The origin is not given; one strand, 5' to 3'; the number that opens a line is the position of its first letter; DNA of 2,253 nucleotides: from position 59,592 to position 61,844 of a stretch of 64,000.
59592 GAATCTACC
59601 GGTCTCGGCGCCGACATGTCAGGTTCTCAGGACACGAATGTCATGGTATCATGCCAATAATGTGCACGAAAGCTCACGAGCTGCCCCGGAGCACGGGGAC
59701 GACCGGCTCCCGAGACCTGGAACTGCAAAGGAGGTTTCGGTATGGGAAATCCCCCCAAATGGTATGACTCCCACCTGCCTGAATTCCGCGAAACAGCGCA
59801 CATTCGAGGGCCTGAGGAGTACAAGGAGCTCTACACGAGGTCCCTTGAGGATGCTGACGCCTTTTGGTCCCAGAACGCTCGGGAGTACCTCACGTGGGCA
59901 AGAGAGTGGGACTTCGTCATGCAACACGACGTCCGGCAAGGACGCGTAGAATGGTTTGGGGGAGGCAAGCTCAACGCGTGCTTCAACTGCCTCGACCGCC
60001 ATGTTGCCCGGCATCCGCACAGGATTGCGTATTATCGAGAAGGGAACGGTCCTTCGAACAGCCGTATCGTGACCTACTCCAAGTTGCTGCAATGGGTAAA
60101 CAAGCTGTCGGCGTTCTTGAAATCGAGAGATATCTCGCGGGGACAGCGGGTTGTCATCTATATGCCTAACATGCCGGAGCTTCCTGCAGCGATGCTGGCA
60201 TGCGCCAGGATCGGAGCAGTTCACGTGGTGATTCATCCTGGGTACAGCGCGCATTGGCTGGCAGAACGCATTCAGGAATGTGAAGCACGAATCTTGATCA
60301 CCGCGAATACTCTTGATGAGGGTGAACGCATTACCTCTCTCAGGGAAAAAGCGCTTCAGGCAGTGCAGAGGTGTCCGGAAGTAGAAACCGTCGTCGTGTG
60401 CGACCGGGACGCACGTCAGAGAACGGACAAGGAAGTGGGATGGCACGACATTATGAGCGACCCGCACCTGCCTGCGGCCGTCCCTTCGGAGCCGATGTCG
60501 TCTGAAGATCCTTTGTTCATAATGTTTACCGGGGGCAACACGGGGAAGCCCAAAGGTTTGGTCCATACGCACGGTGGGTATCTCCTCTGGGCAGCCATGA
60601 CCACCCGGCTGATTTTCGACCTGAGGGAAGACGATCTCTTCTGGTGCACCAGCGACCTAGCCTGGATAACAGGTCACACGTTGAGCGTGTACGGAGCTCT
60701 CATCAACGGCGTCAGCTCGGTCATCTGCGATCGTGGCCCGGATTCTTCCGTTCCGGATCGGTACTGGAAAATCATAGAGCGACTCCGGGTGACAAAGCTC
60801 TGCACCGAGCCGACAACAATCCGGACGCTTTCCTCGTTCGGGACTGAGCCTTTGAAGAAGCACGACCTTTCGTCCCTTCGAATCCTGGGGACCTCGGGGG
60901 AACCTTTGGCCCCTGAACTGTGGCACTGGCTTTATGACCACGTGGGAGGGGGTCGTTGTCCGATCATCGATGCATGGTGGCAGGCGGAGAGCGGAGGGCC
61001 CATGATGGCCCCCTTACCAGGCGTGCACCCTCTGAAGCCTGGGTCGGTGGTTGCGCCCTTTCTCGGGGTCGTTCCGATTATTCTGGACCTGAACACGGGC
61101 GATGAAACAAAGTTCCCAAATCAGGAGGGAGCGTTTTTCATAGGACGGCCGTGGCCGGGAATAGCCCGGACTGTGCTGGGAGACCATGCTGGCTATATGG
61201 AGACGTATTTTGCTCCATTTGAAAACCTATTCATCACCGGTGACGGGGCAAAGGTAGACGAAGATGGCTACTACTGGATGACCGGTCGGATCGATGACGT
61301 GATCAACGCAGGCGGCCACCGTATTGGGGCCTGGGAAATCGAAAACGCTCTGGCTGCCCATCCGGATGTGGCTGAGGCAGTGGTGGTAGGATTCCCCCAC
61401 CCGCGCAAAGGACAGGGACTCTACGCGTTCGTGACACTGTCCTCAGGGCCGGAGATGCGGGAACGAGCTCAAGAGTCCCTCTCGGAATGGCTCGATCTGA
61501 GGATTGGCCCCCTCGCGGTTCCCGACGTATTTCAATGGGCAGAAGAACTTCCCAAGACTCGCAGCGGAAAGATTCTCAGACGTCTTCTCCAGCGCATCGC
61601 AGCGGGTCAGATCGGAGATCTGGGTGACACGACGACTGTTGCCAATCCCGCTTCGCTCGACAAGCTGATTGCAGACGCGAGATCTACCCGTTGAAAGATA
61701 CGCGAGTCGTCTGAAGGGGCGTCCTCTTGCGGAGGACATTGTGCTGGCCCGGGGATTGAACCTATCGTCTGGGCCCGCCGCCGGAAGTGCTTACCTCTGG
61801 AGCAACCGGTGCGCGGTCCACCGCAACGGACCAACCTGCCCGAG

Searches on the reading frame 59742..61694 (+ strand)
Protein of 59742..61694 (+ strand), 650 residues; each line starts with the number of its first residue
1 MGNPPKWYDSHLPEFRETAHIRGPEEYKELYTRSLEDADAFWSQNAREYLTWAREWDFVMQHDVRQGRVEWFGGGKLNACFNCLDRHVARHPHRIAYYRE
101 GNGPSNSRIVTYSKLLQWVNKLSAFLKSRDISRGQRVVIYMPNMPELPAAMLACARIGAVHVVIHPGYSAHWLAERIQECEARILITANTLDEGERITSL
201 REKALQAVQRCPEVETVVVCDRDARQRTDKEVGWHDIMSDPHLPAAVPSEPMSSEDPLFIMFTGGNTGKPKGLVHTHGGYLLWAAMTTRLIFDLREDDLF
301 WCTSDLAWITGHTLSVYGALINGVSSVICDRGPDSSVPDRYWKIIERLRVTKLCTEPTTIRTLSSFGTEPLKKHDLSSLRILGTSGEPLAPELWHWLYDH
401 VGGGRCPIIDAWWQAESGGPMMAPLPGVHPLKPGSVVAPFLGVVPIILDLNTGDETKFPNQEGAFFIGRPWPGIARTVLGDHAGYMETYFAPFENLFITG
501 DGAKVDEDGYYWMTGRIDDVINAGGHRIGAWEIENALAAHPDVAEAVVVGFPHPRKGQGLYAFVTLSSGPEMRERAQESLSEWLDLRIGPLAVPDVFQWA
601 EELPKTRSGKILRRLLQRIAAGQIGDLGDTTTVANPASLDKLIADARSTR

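Call 14: find_encoding_contigs(protein=window:59742-61694:+, flank=10000, max_places=6)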
Protein window:59742-61694:+ (650 aa): 1 contig read that carries it; 1 place shown.
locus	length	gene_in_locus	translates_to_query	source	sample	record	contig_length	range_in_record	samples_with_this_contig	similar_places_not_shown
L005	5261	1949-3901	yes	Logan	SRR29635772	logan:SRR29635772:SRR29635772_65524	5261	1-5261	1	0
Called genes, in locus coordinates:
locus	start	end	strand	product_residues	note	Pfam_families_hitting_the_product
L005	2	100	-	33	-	?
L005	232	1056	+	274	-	PF02596:DUF169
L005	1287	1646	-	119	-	-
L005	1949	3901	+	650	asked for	PF16177:ACAS_N, PF00501:AMP-binding, PF13193:AMP-binding_C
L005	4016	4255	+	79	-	-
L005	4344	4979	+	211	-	-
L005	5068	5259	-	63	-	?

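Call 31: find_homologous_proteins(query=window:59742-61694:+, max_evalue=1e-100)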
Query window:59742-61694:+ (650 aa): 7963 proteins with E <= 1e-100 among 8000 candidates; the best 120 are listed.
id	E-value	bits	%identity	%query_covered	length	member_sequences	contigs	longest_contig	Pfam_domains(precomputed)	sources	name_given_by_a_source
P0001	0.0e+0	1543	100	100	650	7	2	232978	PF16177.12,PF00501.35,PF13193.13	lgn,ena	-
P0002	0.0e+0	1038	67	99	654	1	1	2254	PF16177.12,PF00501.35,PF13193.13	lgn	-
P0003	4.2e-288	976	62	99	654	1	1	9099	PF16177.12,PF00501.35,PF13193.13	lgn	-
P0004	4.4e-273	926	60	99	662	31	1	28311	PF16177.12,PF00501.35,PF13193.13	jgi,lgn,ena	-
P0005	1.5e-267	908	59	99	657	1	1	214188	PF16177.12,PF00501.35,PF13193.13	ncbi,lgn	-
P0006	5.8e-265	899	58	99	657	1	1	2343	PF16177.12,PF00501.35,PF13193.13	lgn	-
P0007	7.2e-264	896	58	99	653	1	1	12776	PF16177.12,PF00501.35,PF13193.13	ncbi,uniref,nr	ncbi:MAG: acetate--CoA ligase [Desulfomonile tiedjei]|uniref:Acetate--CoA ligase n=1 Tax=Desulfomoni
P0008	1.6e-262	891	59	99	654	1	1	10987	PF16177.12,PF00501.35,PF13193.13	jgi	-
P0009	1.2e-259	882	59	99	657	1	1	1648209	PF16177.12,PF00501.35,PF13193.13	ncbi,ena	-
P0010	2.2e-259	881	57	99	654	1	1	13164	PF16177.12,PF00501.35,PF13193.13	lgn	-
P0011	3.0e-259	880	57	99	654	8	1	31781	PF16177.12,PF00501.35,PF13193.13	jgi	jgi:acetyl-CoA synthetase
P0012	1.1e-258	878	59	99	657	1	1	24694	PF16177.12,PF00501.35,PF13193.13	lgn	-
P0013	2.2e-258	877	56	99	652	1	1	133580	PF16177.12,PF00501.35,PF13193.13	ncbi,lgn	-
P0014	2.1e-256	871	56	99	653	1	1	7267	PF16177.12,PF00501.35,PF13193.13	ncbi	ncbi:MAG: acetate--CoA ligase [Pseudomonadota bacterium]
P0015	2.5e-256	871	58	99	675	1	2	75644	PF16177.12,PF00501.35,PF13193.13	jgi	jgi:acetyl-CoA synthetase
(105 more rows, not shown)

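Call 55: find_encoding_contigs(protein=P0003, flank=8000, max_places=2)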
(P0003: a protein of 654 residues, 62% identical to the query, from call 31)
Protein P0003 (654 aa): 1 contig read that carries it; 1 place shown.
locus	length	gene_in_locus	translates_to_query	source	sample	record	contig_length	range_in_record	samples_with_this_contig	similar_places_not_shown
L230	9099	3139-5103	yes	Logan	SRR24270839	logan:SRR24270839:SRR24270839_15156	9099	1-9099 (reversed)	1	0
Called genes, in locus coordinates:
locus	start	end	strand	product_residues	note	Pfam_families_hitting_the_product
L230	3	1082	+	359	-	?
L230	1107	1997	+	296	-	PF00023:Ank (faint), PF13637:Ank_4 (weak), PF12796:Ank_2, PF13857:Ank_5 (weak), PF13637:Ank_4 (weak), PF13857:Ank_5 (weak), PF12796:Ank_2 (weak), PF13637:Ank_4 (weak), +1 more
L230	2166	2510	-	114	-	-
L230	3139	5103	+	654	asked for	PF16177:ACAS_N, PF00501:AMP-binding, PF13193:AMP-binding_C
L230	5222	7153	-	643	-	PF00027:cNMP_binding, PF00571:CBS, PF03445:DUF294, PF10335:DUF294_C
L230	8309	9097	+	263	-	?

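Call 56: find_encoding_contigs(protein=P0004, flank=8000, max_places=2)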
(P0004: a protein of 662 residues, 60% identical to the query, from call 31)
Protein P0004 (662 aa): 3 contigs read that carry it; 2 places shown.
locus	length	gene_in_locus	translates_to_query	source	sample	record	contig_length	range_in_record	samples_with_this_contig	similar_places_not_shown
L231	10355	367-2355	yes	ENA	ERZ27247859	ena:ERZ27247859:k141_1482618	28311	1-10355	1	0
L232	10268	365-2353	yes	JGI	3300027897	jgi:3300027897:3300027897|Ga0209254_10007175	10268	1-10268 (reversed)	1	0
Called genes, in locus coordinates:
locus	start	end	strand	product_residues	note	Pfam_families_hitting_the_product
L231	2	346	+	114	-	?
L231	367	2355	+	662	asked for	PF16177:ACAS_N, PF00501:AMP-binding, PF13193:AMP-binding_C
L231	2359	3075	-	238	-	PF00929:RNase_T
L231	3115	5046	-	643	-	PF00027:cNMP_binding, PF00571:CBS (weak), PF03445:DUF294, PF10335:DUF294_C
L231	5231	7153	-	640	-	PF00027:cNMP_binding, PF00571:CBS, PF03445:DUF294, PF10335:DUF294_C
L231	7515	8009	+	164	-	PF13302:Acetyltransf_3, PF00583:Acetyltransf_1, PF13673:Acetyltransf_10, PF13508:Acetyltransf_7, PF08445:FR47 (faint)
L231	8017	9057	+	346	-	PF00850:Hist_deacetyl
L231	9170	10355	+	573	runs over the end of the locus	PF00501:AMP-binding, PF13193:AMP-binding_C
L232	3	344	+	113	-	?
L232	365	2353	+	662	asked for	PF16177:ACAS_N, PF00501:AMP-binding, PF13193:AMP-binding_C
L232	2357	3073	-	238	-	PF00929:RNase_T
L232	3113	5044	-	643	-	PF00027:cNMP_binding, PF00571:CBS (weak), PF03445:DUF294, PF10335:DUF294_C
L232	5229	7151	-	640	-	PF00027:cNMP_binding, PF00571:CBS, PF03445:DUF294, PF10335:DUF294_C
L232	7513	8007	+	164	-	PF13302:Acetyltransf_3, PF00583:Acetyltransf_1, PF13673:Acetyltransf_10, PF13508:Acetyltransf_7, PF08445:FR47 (faint)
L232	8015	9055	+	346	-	PF00850:Hist_deacetyl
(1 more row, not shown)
